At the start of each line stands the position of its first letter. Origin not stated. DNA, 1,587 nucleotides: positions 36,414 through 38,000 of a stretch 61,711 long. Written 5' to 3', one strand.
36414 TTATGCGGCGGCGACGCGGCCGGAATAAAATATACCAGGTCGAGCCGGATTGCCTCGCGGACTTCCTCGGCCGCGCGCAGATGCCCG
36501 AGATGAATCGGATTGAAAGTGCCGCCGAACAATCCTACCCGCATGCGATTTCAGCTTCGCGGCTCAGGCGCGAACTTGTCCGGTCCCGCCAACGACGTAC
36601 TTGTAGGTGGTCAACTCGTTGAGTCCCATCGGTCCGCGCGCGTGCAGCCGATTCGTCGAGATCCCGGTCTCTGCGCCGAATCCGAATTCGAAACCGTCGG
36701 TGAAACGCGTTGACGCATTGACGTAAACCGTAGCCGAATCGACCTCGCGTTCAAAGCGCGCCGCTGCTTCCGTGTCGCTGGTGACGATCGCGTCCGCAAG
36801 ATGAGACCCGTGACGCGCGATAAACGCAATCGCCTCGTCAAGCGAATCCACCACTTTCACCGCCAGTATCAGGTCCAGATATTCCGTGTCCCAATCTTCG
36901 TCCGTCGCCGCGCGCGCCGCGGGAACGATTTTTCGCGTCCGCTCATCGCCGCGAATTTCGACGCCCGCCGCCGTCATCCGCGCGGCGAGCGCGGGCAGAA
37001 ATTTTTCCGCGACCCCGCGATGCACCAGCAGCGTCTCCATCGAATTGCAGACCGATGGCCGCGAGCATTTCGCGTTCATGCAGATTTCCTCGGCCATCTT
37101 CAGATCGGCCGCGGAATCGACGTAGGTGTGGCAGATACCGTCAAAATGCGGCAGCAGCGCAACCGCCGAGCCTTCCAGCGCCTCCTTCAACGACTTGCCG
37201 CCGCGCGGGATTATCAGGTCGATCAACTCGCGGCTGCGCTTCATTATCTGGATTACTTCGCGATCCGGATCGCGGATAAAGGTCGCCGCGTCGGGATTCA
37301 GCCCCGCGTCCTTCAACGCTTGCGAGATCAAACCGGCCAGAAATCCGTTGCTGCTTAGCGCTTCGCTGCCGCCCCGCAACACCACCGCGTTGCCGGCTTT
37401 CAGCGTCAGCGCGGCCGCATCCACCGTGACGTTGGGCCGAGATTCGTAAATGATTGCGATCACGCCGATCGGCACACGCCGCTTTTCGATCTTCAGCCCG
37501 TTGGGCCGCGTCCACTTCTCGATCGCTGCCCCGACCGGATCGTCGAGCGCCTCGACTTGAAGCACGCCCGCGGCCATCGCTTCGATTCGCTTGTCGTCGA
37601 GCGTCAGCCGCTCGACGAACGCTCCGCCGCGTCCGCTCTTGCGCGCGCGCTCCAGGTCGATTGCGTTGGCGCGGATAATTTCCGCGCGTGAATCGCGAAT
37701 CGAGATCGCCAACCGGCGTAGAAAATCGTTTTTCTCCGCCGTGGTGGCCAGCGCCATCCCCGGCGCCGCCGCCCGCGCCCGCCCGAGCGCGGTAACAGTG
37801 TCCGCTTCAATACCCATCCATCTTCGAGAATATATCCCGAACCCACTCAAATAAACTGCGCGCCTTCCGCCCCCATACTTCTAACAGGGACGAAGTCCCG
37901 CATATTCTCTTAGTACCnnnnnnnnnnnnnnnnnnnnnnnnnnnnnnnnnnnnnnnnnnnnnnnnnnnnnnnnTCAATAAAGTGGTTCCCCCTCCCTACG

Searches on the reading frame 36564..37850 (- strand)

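Call 77: search_protein_families(library=pfam, proteins=[window:36564-37850:-], max_evalue=0.001)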
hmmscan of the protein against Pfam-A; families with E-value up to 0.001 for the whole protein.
window:36564-37850:- (428 aa): 1 family
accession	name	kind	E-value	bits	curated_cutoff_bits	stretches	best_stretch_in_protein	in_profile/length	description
PF00171.27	Aldedh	-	3.5e-22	79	23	2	16-302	29-303/461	Aldehyde dehydrogenase family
